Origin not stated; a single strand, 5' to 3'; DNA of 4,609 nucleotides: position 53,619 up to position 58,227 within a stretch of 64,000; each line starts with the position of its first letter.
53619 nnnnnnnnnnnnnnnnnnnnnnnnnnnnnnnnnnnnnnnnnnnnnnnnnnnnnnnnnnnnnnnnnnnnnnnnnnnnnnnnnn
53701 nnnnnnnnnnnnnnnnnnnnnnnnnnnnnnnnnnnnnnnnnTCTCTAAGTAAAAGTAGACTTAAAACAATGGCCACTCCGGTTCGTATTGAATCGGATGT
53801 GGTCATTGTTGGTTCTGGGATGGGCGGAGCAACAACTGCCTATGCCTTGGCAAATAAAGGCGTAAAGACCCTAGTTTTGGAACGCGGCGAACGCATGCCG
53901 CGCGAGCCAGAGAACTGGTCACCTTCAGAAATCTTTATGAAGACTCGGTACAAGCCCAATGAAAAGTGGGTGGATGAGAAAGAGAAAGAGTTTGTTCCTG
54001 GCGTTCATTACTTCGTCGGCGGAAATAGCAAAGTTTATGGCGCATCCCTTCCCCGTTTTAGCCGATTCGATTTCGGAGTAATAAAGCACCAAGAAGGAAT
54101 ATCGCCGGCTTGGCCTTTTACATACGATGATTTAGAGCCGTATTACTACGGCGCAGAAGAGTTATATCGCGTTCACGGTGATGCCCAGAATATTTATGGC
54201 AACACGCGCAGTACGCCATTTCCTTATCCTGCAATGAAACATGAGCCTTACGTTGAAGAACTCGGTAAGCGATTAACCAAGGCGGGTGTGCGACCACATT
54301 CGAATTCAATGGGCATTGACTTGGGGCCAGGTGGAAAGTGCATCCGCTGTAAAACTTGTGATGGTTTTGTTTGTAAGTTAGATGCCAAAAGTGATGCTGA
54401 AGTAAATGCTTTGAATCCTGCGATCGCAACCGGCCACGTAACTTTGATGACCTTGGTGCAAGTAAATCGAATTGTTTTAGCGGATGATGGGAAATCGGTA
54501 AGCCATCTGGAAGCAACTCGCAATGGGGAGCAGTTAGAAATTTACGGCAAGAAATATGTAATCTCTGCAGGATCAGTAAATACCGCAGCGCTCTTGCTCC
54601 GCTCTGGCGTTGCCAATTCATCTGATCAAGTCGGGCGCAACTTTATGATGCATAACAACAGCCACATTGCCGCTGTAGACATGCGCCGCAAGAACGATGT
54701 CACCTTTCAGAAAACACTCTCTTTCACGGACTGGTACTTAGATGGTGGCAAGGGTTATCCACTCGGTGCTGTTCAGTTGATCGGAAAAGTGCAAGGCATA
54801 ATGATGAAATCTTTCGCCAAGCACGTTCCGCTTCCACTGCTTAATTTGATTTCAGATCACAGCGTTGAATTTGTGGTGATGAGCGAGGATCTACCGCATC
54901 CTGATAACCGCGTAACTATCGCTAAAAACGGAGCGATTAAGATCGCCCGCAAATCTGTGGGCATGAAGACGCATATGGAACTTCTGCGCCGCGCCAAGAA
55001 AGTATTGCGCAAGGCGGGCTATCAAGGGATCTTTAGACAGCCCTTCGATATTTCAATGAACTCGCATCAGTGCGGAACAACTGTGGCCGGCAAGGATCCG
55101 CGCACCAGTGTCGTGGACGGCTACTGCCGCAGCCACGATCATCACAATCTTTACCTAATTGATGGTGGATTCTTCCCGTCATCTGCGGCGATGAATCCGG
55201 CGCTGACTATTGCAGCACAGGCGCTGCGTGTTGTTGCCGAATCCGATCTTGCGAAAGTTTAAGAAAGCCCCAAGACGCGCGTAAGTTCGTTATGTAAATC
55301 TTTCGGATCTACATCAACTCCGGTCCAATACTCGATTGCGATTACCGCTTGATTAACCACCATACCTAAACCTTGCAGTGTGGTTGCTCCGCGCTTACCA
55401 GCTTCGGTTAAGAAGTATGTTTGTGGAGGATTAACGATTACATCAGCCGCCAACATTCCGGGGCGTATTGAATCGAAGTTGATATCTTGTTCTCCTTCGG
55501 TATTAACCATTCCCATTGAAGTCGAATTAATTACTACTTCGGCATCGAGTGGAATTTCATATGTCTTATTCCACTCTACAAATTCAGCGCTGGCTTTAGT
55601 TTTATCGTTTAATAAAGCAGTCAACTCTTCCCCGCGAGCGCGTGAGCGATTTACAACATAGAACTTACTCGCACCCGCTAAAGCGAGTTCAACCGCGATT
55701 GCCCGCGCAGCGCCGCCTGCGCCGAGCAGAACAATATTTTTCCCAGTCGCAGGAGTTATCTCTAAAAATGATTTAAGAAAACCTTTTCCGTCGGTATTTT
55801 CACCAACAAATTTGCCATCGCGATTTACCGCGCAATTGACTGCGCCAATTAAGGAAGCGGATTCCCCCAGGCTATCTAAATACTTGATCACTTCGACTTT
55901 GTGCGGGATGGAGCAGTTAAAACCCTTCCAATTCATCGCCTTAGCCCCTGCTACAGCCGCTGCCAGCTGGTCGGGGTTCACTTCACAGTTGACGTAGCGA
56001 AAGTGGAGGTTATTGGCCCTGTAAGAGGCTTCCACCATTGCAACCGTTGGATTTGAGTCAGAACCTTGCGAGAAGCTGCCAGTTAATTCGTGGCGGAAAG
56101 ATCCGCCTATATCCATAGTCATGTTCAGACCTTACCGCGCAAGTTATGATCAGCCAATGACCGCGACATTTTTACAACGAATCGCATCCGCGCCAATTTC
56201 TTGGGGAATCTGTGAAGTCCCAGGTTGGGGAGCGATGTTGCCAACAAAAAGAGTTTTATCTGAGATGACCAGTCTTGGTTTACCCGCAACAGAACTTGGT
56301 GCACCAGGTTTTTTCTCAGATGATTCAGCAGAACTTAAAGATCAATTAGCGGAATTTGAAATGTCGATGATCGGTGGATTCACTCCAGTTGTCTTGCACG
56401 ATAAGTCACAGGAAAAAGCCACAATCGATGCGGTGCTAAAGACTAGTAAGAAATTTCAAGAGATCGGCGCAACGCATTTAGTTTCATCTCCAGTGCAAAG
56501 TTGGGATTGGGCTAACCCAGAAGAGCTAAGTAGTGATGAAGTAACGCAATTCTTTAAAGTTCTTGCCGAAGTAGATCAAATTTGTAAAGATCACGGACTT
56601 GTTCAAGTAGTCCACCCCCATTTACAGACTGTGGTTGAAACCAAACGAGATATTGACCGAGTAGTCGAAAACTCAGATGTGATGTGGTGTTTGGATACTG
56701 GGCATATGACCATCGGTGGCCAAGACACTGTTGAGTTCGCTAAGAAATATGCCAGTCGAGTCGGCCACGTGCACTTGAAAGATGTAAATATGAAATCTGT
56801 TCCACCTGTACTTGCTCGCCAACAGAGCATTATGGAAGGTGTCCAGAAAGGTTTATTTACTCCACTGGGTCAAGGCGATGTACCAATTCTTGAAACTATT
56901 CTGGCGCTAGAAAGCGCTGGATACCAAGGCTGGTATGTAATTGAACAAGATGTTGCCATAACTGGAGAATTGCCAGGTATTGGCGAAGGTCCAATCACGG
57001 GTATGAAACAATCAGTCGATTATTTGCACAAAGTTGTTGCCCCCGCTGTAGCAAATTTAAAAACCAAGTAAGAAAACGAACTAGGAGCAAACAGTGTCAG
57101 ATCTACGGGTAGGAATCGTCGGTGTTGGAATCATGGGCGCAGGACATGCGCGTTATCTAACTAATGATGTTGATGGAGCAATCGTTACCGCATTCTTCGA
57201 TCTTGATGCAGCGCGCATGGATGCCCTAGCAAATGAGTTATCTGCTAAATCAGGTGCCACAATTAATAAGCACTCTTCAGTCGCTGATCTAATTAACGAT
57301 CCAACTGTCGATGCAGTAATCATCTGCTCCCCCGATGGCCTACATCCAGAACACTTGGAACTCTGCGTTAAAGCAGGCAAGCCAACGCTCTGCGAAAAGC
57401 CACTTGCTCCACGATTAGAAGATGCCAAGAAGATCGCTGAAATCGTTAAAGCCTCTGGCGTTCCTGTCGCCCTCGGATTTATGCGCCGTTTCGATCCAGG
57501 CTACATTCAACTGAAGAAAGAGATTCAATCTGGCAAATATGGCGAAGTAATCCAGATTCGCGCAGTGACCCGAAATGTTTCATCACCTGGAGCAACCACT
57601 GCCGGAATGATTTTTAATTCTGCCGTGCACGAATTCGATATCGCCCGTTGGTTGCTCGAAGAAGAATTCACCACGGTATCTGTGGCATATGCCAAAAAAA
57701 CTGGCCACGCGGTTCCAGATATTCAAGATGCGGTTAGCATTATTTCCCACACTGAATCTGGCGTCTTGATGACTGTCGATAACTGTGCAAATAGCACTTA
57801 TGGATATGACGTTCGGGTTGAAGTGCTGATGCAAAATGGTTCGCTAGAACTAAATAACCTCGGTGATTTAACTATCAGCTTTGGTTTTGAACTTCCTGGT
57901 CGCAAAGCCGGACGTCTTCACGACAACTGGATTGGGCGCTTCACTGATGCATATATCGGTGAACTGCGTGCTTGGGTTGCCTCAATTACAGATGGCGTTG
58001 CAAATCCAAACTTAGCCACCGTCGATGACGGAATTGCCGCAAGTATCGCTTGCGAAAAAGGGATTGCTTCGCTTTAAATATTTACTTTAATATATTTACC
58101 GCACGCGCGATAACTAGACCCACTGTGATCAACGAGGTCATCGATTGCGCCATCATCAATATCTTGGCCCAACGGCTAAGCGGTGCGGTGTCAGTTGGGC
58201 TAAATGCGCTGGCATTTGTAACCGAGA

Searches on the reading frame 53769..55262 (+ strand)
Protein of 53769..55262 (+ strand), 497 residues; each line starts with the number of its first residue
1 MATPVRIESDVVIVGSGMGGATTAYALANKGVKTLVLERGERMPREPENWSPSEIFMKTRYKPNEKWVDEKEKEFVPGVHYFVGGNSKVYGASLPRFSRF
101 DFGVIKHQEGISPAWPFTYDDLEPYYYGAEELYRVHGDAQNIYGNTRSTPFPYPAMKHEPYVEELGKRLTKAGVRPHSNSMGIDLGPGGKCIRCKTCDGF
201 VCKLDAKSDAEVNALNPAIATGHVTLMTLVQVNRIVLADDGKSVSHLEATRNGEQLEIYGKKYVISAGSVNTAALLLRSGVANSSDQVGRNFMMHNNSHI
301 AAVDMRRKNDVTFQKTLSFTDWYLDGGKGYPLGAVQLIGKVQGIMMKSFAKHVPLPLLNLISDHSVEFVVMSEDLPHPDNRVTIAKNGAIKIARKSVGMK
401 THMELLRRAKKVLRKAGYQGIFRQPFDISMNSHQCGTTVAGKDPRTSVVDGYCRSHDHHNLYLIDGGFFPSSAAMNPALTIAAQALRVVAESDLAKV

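Call 17: search_protein_families(library=ncbifam, max_evalue=1e-8, proteins=[window:53769-55262:+])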
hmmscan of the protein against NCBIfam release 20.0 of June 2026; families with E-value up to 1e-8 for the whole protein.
window:53769-55262:+ (497 aa): 5 families
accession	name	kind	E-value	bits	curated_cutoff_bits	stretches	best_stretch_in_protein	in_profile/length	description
NF058674.1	CholsOxChoxAB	equivalog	3.7e-18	65.3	850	0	416-488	456-528/535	cholesterol oxidase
TIGR03970.1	mycofact_MftG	equivalog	7.9e-17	61.4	387.45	1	9-285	1-269/487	mycofactocin dehydrogenase MftG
TIGR02462.1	pyranose_ox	equivalog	8.3e-15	54.7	544.9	0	428-488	479-539/548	pyranose oxidase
TIGR04542.1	GMC_mycofac_2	equivalog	6e-12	45.3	400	0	10-106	1-96/425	mycofactocin system GMC family oxidoreductase MftG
NF002550.0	PRK02106.1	subfamily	3.4e-11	42.4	605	0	8-285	5-276/563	choline dehydrogenase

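Call 18: search_protein_families(library=pfam, max_evalue=0.00001, proteins=[window:53769-55262:+])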
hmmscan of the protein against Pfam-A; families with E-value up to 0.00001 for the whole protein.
window:53769-55262:+ (497 aa): 6 families
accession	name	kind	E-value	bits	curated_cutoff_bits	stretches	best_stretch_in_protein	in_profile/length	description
PF00732.25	GMC_oxred_N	-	7.4e-16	59.1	23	1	199-295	118-216/218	GMC oxidoreductase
PF05199.19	GMC_oxred_C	-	8.5e-16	59.2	24.6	1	429-485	83-139/139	GMC oxidoreductase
PF01266.30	DAO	-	2.5e-07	31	27.9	1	10-42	1-33/353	FAD dependent oxidoreductase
PF13450.12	NAD_binding_8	-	6e-07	30.1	21.9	1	13-42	1-30/68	NAD(P)-binding Rossmann-like domain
PF01946.23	Thi4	-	5.7e-06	26.2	26.2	0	7-39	16-49/235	Thi4 family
PF00890.30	FAD_binding_2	-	7.3e-06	25.9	20.4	0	10-42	1-33/414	FAD binding domain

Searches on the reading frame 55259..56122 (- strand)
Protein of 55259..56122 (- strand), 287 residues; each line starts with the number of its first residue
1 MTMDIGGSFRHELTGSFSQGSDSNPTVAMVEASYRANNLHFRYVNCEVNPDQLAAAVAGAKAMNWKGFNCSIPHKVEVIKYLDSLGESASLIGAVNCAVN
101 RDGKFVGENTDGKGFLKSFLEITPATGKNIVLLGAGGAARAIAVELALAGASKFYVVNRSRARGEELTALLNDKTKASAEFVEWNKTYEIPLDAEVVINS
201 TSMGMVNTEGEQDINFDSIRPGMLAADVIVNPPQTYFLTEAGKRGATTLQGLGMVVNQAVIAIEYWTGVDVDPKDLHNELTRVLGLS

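Call 17: search_protein_families(library=ncbifam, max_evalue=1e-8, proteins=[window:55259-56122:-])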
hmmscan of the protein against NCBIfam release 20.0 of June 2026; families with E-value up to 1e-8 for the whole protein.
window:55259-56122:- (287 aa): 18 families
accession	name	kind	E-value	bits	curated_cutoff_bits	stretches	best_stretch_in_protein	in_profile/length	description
NF001319.0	PRK00258.3-3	equivalog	2.3e-59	200.7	252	1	27-277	22-267/279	shikimate dehydrogenase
TIGR00507.1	aroE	equivalog_domain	4.4e-59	199.8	200.2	1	29-284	18-269/270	shikimate dehydrogenase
NF001312.0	PRK00258.1-4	equivalog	1.1e-52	179.1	295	1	39-270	37-267/285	shikimate dehydrogenase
NF001315.0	PRK00258.2-4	equivalog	1.2e-49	169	413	1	34-282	30-281/284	shikimate dehydrogenase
NF009200.0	PRK12548.1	subfamily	2.9e-48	164.7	432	1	21-277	19-284/289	shikimate dehydrogenase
NF001314.0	PRK00258.2-2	equivalog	1.6e-47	161.9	248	1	28-275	24-278/290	shikimate dehydrogenase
NF001313.0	PRK00258.2-1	equivalog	2.9e-47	161.6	431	1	26-272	24-278/290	shikimate dehydrogenase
NF009201.0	PRK12549.1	subfamily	3.1e-47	161.1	235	1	12-282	11-282/286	shikimate dehydrogenase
NF001322.0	PRK00258.3-6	equivalog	3.5e-45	154.5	285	1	28-280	22-263/272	shikimate dehydrogenase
NF001310.0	PRK00258.1-2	equivalog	3.3e-41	141.3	221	1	38-281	29-273/279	shikimate dehydrogenase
NF001311.0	PRK00258.1-3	equivalog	3.4e-40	138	235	1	30-276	24-264/279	shikimate dehydrogenase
NF009390.0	PRK12749.1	equivalog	6.7e-35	120.9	349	1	29-271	25-275/288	quinate/shikimate dehydrogenase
NF009202.0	PRK12550.1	equivalog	4.6e-33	114.6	306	1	34-275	31-262/272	shikimate 5-dehydrogenase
NF001316.0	PRK00258.2-5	equivalog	4.3e-32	111.4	247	1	62-283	50-260/263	shikimate dehydrogenase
TIGR01809.1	Shik-DH-AROM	equivalog_domain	2.4e-25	89.3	196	1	31-271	25-273/282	shikimate dehydrogenase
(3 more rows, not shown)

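Call 18: search_protein_families(library=pfam, max_evalue=0.00001, proteins=[window:55259-56122:-])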
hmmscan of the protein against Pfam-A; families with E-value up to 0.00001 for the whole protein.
window:55259-56122:- (287 aa): 3 families
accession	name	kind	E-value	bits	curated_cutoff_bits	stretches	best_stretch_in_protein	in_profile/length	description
PF08501.16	Shikimate_dh_N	-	3.4e-18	66.1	27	1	28-97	13-82/83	Shikimate dehydrogenase substrate binding domain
PF01488.26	Shikimate_DH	-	1.2e-07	32.4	24.3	1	126-203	11-85/138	Shikimate / quinate 5-dehydrogenase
PF18317.6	SDH_C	-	7.4e-07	29.2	25.8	1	251-274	1-24/31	Shikimate 5'-dehydrogenase C-terminal domain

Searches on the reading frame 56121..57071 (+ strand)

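Call 17: search_protein_families(library=ncbifam, max_evalue=1e-8, proteins=[window:56121-57071:+])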
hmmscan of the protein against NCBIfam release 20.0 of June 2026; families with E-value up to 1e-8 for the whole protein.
window:56121-57071:+ (316 aa): 2 families
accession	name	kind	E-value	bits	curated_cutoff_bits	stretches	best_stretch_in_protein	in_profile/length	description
TIGR04379.1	myo_inos_iolE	equivalog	2.9e-49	168.2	290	1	20-277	3-269/290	myo-inosose-2 dehydratase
NF041277.1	coba_remo_CbiR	equivalog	2.8e-09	36.9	105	1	171-224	146-199/249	cobamide remodeling phosphodiesterase CbiR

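Call 18: search_protein_families(library=pfam, max_evalue=0.00001, proteins=[window:56121-57071:+])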
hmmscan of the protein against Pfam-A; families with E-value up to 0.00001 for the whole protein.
window:56121-57071:+ (316 aa): 1 family
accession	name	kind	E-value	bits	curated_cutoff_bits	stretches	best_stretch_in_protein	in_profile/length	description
PF01261.30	AP_endonuc_2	-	4.4e-22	79.4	31.1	1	54-290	9-234/249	Xylose isomerase-like TIM barrel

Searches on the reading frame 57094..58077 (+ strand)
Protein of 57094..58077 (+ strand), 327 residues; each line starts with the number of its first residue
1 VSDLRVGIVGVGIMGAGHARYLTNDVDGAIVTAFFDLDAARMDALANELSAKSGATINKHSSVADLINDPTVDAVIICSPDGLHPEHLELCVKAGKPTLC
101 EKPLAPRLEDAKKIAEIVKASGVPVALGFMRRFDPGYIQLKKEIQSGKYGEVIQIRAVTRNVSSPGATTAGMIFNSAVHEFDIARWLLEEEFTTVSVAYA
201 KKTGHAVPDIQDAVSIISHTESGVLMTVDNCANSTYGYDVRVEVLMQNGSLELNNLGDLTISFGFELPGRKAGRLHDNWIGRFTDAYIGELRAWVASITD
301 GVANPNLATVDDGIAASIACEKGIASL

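Call 35: search_protein_families(library=pfam, max_evalue=0.00001, proteins=[window:57094-58077:+])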
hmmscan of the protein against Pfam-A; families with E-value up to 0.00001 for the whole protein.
window:57094-58077:+ (327 aa): 3 families
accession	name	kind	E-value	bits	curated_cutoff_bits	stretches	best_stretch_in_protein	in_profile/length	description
PF01408.29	GFO_IDH_MocA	-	3e-26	92.9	24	1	4-129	1-120/120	Oxidoreductase family, NAD-binding Rossmann fold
PF22725.1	GFO_IDH_MocA_C3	-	2.8e-18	66.5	27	1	137-252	1-124/124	GFO/IDH/MocA C-terminal domain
PF02894.22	GFO_IDH_MocA_C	-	6e-10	39.7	22.9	1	141-314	1-197/218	Oxidoreductase family, C-terminal alpha/beta domain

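Call 43: search_protein_families(library=ncbifam, max_evalue=0.001, proteins=[window:57094-58077:+])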
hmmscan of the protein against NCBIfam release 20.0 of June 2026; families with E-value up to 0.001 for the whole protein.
window:57094-58077:+ (327 aa): 10 families
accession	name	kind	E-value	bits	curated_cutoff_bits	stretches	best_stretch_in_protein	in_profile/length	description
TIGR04380.1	myo_inos_iolG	equivalog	5.2e-63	212.9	355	1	4-321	2-317/330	inositol 2-dehydrogenase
NF052679.1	InsChiInosDhIolG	equivalog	2.8e-57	194.3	540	1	4-321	3-313/343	bifunctional inositol 2-dehydrogenase/D-chiro-inositol 1-dehydrogenase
NF040723.1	UDP-GlcNAcDh_Arch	equivalog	1.4e-30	106.9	450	1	4-225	1-213/302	UDP-N-acetylglucosamine 3-dehydrogenase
NF007574.0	PRK10206.1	equivalog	3.3e-19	69.2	352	1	52-183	46-182/345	oxidoreductase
NF052479.1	LevoglcsnDh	equivalog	2.9e-17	62.4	650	1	1-158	1-160/386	levoglucosan dehydrogenase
NF041392.1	XylDh_Gfo6_Halo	equivalog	2.1e-15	56.4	350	1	4-158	17-169/350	D-xylose 1-dehydrogenase Gfo6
NF058563.1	BT_2159_fam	equivalog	1.3e-12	47.4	650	1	5-196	2-191/350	disaccharide 3-dehydrogenase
NF008607.0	PRK11579.1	subfamily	9.7e-12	44.5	330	1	9-155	5-148/346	oxidoreductase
NF058561.1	BT_2158_fam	equivalog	3.8e-08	32.4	750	1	5-160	35-185/487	glycoside 3-dehydrogenase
TIGR03944.1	dehyd_SbnB_fam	equivalog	0.00083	18.5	326.9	0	5-70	134-199/327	2,3-diaminopropionate biosynthesis protein SbnB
